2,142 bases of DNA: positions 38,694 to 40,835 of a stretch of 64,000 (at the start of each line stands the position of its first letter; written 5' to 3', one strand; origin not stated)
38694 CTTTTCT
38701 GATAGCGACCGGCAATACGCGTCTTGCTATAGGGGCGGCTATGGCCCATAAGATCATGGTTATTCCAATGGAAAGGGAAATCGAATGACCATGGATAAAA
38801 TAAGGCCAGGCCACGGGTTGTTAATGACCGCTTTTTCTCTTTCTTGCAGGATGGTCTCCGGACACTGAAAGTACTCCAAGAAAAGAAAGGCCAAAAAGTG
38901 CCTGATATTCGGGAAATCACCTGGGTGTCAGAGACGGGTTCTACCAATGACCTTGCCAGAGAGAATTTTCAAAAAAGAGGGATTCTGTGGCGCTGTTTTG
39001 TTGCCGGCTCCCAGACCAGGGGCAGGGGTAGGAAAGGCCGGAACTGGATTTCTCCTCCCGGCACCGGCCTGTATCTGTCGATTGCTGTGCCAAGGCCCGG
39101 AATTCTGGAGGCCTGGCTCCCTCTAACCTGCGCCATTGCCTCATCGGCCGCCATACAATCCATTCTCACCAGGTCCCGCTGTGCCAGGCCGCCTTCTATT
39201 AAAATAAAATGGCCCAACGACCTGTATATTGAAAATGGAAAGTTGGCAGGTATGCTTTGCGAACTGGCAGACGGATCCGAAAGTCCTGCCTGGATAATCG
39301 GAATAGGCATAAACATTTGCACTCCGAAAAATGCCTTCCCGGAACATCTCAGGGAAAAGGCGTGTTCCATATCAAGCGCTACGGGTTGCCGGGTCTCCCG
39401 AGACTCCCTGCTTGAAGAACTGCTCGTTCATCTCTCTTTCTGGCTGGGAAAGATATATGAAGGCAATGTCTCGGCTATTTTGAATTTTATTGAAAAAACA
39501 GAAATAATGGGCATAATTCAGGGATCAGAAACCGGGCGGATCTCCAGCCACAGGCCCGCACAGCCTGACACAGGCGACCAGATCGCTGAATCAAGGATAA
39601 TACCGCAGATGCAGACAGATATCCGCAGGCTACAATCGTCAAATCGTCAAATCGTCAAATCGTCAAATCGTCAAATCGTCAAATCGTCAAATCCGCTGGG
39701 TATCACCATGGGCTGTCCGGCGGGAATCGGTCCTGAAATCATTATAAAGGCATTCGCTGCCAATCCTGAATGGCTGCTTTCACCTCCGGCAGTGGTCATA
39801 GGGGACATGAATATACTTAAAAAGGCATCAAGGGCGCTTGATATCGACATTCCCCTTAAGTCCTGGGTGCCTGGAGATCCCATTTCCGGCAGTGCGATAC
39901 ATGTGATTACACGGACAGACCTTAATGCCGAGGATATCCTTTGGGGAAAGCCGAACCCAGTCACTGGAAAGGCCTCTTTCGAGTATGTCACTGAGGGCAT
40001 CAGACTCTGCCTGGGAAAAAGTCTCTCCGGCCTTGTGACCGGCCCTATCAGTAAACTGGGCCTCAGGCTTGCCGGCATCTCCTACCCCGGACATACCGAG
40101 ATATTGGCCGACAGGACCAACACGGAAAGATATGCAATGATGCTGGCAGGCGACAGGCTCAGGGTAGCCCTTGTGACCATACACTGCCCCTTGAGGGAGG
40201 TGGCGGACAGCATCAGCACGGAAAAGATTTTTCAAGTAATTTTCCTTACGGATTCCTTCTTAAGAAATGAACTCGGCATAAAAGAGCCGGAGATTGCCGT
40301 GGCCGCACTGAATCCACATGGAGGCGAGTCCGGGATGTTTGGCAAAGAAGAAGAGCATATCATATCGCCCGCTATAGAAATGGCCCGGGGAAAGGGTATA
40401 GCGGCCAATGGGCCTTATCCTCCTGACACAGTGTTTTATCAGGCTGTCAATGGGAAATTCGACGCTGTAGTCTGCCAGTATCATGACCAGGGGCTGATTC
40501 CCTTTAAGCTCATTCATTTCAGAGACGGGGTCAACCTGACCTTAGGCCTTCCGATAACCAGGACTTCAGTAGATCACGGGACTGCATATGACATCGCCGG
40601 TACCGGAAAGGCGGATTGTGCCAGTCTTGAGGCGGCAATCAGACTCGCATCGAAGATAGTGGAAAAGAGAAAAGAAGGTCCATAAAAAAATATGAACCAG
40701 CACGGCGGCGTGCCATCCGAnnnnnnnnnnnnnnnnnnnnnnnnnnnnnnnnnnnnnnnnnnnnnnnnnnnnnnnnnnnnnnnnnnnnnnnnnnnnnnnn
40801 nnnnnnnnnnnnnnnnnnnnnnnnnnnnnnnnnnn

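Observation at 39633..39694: The birA-pdxA fusion junction is an octanucleotide tandem array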

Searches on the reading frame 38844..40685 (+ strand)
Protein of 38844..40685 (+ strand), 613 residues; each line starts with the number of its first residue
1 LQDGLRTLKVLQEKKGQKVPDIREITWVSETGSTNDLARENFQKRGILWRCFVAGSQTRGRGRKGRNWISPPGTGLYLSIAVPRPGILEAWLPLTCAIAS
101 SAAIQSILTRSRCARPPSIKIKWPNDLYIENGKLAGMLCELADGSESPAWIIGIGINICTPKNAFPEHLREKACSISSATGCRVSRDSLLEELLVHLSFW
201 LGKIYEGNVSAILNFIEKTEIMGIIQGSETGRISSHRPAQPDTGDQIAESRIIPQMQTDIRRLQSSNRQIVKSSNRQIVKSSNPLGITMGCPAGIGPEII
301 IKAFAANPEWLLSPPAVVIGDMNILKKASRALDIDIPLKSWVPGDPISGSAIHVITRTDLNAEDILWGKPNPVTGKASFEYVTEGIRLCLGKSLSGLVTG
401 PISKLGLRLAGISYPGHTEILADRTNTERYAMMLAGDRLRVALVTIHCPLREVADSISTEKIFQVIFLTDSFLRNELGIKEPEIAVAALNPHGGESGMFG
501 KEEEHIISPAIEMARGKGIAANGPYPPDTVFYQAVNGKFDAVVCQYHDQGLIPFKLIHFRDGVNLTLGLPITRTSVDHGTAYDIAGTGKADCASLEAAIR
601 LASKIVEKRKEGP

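Call 4: search_protein_families(library=pfam, proteins=[window:38844-40685:+], max_evalue=0.01)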
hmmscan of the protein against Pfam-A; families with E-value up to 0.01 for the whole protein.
window:38844-40685:+ (613 aa): 2 families
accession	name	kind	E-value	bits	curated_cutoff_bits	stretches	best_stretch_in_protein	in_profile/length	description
PF04166.17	PdxA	-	1e-104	350.4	27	1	316-602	5-286/286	Pyridoxal phosphate biosynthetic protein PdxA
PF03099.24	BPL_LplA_LipB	-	8.2e-16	58.6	21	1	53-157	28-133/133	Biotin/lipoate A/B protein ligase family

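Call 5: search_protein_families(library=ncbifam, proteins=[window:38844-40685:+], max_evalue=0.01)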
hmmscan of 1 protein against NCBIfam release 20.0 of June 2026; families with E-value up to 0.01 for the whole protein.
window:38844-40685:+ (613 aa): 18 families
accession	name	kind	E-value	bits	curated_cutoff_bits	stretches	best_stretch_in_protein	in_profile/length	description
TIGR00557.1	pdxA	equivalog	2.1e-112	375.7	290.35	1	285-605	2-319/320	4-hydroxythreonine-4-phosphate dehydrogenase PdxA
NF003699.0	PRK05312.1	equivalog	2e-100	336.5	378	1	281-610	3-337/340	4-hydroxythreonine-4-phosphate dehydrogenase PdxA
NF002992.0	PRK03743.1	equivalog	2e-92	310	470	1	285-609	7-331/333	4-hydroxythreonine-4-phosphate dehydrogenase PdxA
NF002891.0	PRK03371.1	equivalog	1.3e-86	290.9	583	1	283-605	3-325/326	D-threonate 4-phosphate dehydrogenase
NF002520.0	PRK01909.1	equivalog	5.1e-83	279.1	476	1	284-610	7-327/329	4-hydroxythreonine-4-phosphate dehydrogenase PdxA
NF002744.0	PRK02746.1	equivalog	1.1e-78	264.8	425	1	279-610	6-344/346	4-hydroxythreonine-4-phosphate dehydrogenase PdxA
NF003040.0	PRK03946.1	equivalog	7.4e-59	199.6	376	1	285-607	4-305/307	4-hydroxythreonine-4-phosphate dehydrogenase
TIGR00121.1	birA_ligase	equivalog_domain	8.7e-31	107.3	83.1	1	24-219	1-186/235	biotin--[acetyl-CoA-carboxylase] ligase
NF008847.0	PRK11886.1-2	equivalog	2.6e-26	92.7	293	1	7-202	63-251/320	bifunctional biotin--[acetyl-CoA-carboxylase] ligase/biotin operon repressor BirA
NF006206.0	PRK08330.1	equivalog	2.2e-24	86.1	311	1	23-223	11-197/243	biotin--protein ligase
NF005405.0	PRK06955.1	equivalog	2.8e-23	82.5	312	1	25-170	35-187/300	biotin--[acetyl-CoA-carboxylase] ligase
NF008848.0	PRK11886.1-3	equivalog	3.2e-23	82.3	362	1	29-221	84-269/319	bifunctional biotin--[acetyl-CoA-carboxylase] ligase/biotin operon repressor BirA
NF008849.0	PRK11886.1-4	equivalog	7.4e-19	68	474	1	8-210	64-259/320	bifunctional biotin--[acetyl-CoA-carboxylase] ligase/biotin operon repressor BirA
NF008850.0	PRK11886.1-5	equivalog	3.4e-17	62.6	489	1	52-162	107-213/320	bifunctional biotin--[acetyl-CoA-carboxylase] ligase/biotin operon repressor BirA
NF008846.0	PRK11886.1-1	equivalog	1.1e-16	61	353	1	25-193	77-240/312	bifunctional biotin--[acetyl-CoA-carboxylase] ligase/biotin operon repressor BirA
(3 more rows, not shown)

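Call 7: find_homologous_proteins(query=window:38844-40685:+, max_evalue=1e-10)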
Query window:38844-40685:+ (613 aa): 2076 proteins with E <= 1e-10 among 8000 candidates; the best 120 are listed.
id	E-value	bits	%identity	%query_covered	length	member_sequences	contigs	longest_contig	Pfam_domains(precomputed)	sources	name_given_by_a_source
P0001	0.0e+0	1310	97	97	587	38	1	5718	PF03099.25,PF04166.18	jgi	-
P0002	0.0e+0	1092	80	98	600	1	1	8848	PF03099.25,PF04166.18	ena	-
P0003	0.0e+0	1068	81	98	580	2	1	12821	PF03099.25,PF04166.18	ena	-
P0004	0.0e+0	1056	78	98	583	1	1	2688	PF03099.25,PF04166.18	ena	-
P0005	0.0e+0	1051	77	99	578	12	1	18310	PF03099.25,PF04166.18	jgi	jgi:4-hydroxythreonine-4-phosphate dehydrogenase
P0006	0.0e+0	1038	77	98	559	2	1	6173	PF03099.25,PF04166.18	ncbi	-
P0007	0.0e+0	1032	75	99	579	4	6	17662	PF03099.25,PF04166.18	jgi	jgi:4-hydroxythreonine-4-phosphate dehydrogenase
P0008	0.0e+0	1023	76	98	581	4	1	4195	PF03099.25,PF04166.18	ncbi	-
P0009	1.5e-282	957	72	97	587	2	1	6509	PF03099.25,PF04166.18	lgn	-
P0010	2.0e-280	950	75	92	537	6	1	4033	PF03099.25,PF04166.18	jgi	jgi:4-hydroxythreonine-4-phosphate dehydrogenase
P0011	1.8e-278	943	72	96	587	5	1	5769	PF03099.25,PF04166.18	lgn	-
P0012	4.2e-272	922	78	83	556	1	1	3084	PF03099.25,PF04166.18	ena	-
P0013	5.1e-268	909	69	98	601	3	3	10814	PF03099.25,PF04166.18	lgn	-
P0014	7.0e-253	859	67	96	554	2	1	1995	PF03099.25,PF04166.18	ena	-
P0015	8.9e-221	753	58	97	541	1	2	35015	PF03099.25,PF04166.18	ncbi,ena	-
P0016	3.3e-212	724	80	67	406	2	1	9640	PF04166.18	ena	-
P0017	2.8e-208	711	79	67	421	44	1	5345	PF04166.18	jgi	-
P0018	5.3e-205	700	79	67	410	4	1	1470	PF04166.18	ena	-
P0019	2.3e-190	652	83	56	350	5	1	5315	PF04166.18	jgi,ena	-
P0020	1.4e-187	643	82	58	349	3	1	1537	PF04166.18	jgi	jgi:4-hydroxythreonine-4-phosphate dehydrogenase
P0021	1.8e-186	639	81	58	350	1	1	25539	PF04166.18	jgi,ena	-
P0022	2.2e-170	586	75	56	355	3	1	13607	PF04166.18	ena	-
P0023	1.4e-158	547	59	65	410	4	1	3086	PF03099.25,PF04166.18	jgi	-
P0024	1.2e-146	508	67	54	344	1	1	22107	PF04166.18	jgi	jgi:4-hydroxythreonine-4-phosphate dehydrogenase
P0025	2.2e-146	507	66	57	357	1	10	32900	PF04166.18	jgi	jgi:4-hydroxythreonine-4-phosphate dehydrogenase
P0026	7.2e-132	459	62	54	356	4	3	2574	PF04166.18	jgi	-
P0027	2.6e-128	447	60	54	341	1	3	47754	PF04166.18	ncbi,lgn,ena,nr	ncbi:MAG: 4-hydroxythreonine-4-phosphate dehydrogenase PdxA [Desulfobacteraceae bacterium]|nr:4-hydr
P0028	2.9e-126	440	60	54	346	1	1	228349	PF04166.18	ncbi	-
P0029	4.2e-126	440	61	53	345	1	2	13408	PF04166.18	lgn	-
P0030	3.1e-125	437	61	53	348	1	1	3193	PF04166.18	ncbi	-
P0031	4.9e-124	433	60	53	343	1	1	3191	PF04166.18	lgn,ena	-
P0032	1.2e-123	432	58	55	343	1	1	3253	PF04166.18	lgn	-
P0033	1.5e-123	432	60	53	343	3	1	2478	PF04166.18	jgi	jgi:4-hydroxythreonine-4-phosphate dehydrogenase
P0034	2.3e-123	431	58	56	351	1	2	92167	PF04166.18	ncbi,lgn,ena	-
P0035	2.5e-123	431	56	55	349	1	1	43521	PF04166.18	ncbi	-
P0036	2.8e-122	427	59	56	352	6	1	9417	PF04166.18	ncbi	ncbi:MAG: 4-hydroxythreonine-4-phosphate dehydrogenase PdxA [Deltaproteobacteria bacterium]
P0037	9.5e-122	426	58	53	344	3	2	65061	PF04166.18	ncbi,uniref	ncbi:MAG: 4-hydroxythreonine-4-phosphate dehydrogenase PdxA [Dissulfurimicrobium sp.]|uniref:4-hydro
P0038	1.7e-119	418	57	54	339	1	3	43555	PF04166.18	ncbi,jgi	jgi:4-hydroxythreonine-4-phosphate dehydrogenase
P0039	1.4e-118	415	59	53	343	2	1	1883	PF04166.18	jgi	-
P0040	1.6e-118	415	59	55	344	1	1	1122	PF04166.18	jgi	-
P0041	4.4e-118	413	56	54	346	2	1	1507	PF04166.18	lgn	-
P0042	3.9e-117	410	59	50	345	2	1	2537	PF04166.18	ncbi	-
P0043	4.7e-116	407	57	53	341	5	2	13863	PF04166.18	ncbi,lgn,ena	-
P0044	6.7e-116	406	61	50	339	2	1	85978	PF04166.18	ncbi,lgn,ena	-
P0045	8.6e-116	406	58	54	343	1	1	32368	PF04166.18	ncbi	-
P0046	1.1e-115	406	56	54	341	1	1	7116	PF04166.18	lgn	-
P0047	1.3e-115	405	58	51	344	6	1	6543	PF04166.18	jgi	-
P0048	8.6e-115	403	55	55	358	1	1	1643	PF04166.18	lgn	-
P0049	1.0e-114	402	57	54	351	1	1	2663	PF04166.18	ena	-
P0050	2.4e-114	401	58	52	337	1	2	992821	PF04166.18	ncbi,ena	-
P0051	3.7e-114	400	58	52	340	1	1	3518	PF04166.18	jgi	jgi:4-hydroxythreonine-4-phosphate dehydrogenase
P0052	5.3e-114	400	58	51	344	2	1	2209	PF04166.18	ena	-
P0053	6.5e-114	400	57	54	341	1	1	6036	PF04166.18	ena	-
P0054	4.3e-113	397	57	54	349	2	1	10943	PF04166.18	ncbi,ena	-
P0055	7.7e-113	396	56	54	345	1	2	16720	PF04166.18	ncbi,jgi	ncbi:MAG: 4-hydroxythreonine-4-phosphate dehydrogenase PdxA [Deltaproteobacteria bacterium]|jgi:4-hy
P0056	1.1e-112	396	55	55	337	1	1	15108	PF04166.18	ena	-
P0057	2.2e-112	395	57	53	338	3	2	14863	PF04166.18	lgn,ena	-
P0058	2.5e-112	394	55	55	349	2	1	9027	PF04166.18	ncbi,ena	-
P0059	6.7e-112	393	57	53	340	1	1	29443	PF04166.18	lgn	-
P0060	2.3e-111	391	57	53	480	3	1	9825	PF04166.18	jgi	-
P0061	2.5e-111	391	56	53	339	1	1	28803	PF04166.18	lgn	-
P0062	5.2e-111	390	55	53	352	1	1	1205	PF04166.18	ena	-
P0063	6.8e-111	390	54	54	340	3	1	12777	PF04166.18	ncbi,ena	-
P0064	1.5e-110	389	55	53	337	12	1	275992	PF04166.18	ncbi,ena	-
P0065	2.8e-110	388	55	54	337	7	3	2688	PF04166.18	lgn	-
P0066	3.5e-110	387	54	54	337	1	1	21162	PF04166.18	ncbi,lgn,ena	-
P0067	4.0e-110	387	57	53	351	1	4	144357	PF04166.18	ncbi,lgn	-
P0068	7.1e-110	386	53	54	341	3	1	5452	PF04166.18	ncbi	-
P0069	1.1e-109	386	54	53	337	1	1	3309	PF04166.18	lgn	-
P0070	1.2e-109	386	57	53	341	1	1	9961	PF04166.18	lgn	-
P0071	2.0e-109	385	54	53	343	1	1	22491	PF04166.18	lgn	-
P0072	2.2e-109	385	55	51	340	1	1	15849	PF04166.18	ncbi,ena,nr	ncbi:MAG: 4-hydroxythreonine-4-phosphate dehydrogenase PdxA [Desulfobacteraceae bacterium]|nr:4-hydr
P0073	2.9e-109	384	55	53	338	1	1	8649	PF04166.18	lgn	-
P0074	3.7e-109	384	53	54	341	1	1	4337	PF04166.18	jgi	jgi:4-hydroxythreonine-4-phosphate dehydrogenase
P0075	4.0e-109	384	56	53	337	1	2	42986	PF04166.18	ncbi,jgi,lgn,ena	-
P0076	4.3e-109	384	54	53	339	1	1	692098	PF04166.18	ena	-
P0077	5.2e-109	383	57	52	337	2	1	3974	PF04166.18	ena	-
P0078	5.9e-109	383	54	53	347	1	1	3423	PF04166.18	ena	-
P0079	6.2e-109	383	54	53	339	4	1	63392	PF04166.18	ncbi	-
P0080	7.9e-109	383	55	55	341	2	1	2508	PF04166.18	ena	-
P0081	8.8e-109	383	54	53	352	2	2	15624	PF04166.18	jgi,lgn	jgi:4-hydroxythreonine-4-phosphate dehydrogenase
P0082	8.9e-109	383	55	53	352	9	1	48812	PF04166.18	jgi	jgi:4-hydroxythreonine-4-phosphate dehydrogenase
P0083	1.2e-108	382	54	53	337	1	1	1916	PF04166.18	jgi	jgi:4-hydroxythreonine-4-phosphate dehydrogenase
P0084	2.2e-108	381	55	53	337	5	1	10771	PF04166.18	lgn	-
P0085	2.6e-108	381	53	53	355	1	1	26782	PF04166.18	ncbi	-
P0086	3.0e-108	381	54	54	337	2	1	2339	PF04166.18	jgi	-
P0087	3.9e-108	381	55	53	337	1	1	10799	PF04166.18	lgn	-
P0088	4.7e-108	380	55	53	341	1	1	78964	PF04166.18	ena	-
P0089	5.4e-108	380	54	53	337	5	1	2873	PF04166.18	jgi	jgi:4-hydroxythreonine-4-phosphate dehydrogenase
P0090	5.7e-108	380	52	53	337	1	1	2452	PF04166.18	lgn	-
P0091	7.8e-108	380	55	54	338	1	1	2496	PF04166.18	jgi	jgi:4-hydroxythreonine-4-phosphate dehydrogenase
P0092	1.9e-107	378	55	53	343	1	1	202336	PF04166.18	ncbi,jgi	ncbi:MAG: 4-hydroxythreonine-4-phosphate dehydrogenase [Desulforhopalus sp.]|jgi:4-hydroxythreonine-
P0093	1.9e-107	378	54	54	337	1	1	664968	PF04166.18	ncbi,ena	-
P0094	2.1e-107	378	54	53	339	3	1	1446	PF04166.18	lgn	-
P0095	2.4e-107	378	54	53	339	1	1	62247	PF04166.18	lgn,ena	-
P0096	3.4e-107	377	54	50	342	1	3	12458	PF04166.18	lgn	-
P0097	6.0e-107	377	54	53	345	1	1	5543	PF04166.18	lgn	-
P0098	6.0e-107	377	55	51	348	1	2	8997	PF04166.18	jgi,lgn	-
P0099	9.6e-107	376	53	54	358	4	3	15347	PF04166.18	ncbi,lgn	-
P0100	9.9e-107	376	52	53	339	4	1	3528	PF04166.18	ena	-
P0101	1.1e-106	376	54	53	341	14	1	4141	PF04166.18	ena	-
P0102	1.4e-106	375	54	52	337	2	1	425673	PF04166.18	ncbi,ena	-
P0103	1.7e-106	375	52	54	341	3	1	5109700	PF04166.18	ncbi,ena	-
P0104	1.8e-106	375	54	53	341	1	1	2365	PF04166.18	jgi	jgi:4-hydroxythreonine-4-phosphate dehydrogenase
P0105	2.0e-106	375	54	53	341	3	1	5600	PF04166.18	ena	-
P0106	2.7e-106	374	53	53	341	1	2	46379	PF04166.18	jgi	jgi:4-hydroxythreonine-4-phosphate dehydrogenase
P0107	3.0e-106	374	55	53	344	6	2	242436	PF04166.18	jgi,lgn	jgi:4-hydroxythreonine-4-phosphate dehydrogenase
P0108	5.5e-106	373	55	53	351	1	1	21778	PF04166.18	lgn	-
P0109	6.1e-106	373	53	53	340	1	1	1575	PF04166.18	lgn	-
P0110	6.9e-106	373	54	51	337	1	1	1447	PF04166.18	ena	-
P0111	7.8e-106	373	54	53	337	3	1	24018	PF04166.18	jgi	-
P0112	8.1e-106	373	52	57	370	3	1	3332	PF04166.18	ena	-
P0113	8.2e-106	373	54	53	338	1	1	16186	PF04166.18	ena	-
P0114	9.6e-106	373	52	53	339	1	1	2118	PF04166.18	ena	-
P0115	9.9e-106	373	55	53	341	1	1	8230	PF04166.18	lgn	-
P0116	1.0e-105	373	54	53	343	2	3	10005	PF04166.18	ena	-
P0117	1.1e-105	372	55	53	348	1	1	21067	PF04166.18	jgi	jgi:4-hydroxythreonine-4-phosphate dehydrogenase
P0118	1.2e-105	372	55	54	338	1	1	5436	PF04166.18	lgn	-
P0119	1.3e-105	372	55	53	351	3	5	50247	PF04166.18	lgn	-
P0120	1.3e-105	372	52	53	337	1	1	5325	PF04166.18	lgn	-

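Call 10: find_encoding_contigs(protein=window:38844-40685:+, flank=3000, max_places=6)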
Protein window:38844-40685:+ (613 aa): no gene with exactly this product is on record in the collection.

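Call 11: find_encoding_contigs(protein=P0001, flank=3000, max_places=4)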
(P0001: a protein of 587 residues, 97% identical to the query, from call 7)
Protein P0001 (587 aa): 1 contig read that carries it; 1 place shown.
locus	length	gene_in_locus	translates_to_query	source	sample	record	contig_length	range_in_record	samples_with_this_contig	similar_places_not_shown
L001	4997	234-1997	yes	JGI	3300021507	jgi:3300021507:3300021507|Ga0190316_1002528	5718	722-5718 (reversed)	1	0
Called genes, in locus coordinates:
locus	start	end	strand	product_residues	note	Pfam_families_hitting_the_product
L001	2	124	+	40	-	?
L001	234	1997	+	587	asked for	PF03099:BPL_LplA_LipB, PF04166:PdxA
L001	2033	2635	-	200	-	-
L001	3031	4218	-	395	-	PF07690:MFS_1, PF13000:Acatn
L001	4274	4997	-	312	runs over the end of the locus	PF02775:TPP_enzyme_C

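Call 12: find_encoding_contigs(protein=P0021, flank=3000, max_places=3)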
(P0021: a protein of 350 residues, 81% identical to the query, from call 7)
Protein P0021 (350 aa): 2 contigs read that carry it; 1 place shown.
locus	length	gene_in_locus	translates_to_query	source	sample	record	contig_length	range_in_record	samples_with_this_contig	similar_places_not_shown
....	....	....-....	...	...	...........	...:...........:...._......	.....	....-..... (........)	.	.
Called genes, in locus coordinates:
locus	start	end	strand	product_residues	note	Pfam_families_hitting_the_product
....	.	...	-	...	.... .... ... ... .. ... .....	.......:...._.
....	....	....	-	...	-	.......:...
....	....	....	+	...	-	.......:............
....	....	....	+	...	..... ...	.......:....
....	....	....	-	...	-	-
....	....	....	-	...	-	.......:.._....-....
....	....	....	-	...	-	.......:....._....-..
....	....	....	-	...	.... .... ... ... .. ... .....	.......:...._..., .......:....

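Call 13: find_encoding_contigs(protein=P0016, flank=3000, max_places=3)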
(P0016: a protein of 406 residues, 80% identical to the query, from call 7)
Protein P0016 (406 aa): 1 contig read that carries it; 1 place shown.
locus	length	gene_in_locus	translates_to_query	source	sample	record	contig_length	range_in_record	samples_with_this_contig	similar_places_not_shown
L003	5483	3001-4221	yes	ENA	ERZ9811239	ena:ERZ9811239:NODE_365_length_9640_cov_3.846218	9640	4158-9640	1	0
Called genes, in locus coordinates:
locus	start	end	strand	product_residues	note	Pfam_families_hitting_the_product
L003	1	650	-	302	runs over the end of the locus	PF01145:Band_7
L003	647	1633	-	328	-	PF01145:Band_7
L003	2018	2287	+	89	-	-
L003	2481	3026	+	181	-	PF00156:Pribosyltran, PF15609:PRTase_2 (faint)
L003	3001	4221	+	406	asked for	PF04166:PdxA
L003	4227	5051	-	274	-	PF00152:tRNA-synt_2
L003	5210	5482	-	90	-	?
